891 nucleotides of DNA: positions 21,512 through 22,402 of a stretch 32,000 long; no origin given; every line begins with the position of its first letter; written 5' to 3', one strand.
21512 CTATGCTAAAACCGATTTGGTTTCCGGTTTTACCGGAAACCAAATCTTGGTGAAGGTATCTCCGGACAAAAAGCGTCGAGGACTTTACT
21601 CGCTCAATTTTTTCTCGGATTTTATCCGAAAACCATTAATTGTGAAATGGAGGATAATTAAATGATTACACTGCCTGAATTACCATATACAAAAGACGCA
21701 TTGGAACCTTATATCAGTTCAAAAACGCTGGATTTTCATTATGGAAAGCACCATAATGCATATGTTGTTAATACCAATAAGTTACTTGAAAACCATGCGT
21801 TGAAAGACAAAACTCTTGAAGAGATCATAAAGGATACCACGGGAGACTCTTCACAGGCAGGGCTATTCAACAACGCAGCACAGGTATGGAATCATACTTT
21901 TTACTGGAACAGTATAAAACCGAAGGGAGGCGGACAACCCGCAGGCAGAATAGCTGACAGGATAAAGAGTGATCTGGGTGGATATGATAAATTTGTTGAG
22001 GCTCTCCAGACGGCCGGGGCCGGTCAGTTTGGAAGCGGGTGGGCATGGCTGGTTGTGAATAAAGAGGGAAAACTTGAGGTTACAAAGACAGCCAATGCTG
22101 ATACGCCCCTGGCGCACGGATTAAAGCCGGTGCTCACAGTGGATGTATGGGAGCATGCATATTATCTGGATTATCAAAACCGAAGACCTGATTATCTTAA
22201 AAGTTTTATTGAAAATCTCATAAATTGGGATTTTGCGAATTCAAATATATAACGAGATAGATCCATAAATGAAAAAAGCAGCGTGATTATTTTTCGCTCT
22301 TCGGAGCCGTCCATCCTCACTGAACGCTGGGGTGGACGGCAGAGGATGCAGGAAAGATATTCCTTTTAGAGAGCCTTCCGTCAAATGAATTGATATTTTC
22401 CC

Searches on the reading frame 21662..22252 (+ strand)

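Call 47: search_protein_families(library=pfam, proteins=[window:21662-22252:+], max_evalue=0.01)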
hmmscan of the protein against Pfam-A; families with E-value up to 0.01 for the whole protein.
window:21662-22252:+ (196 aa): 2 families
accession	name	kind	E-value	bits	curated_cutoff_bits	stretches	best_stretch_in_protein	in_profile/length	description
PF02777.23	Sod_Fe_C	-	1.3e-38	131.6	20.9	1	93-194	1-101/102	Iron/manganese superoxide dismutases, C-terminal domain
PF00081.27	Sod_Fe_N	-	1.4e-28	99.6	27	1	3-85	3-81/82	Iron/manganese superoxide dismutases, alpha-hairpin domain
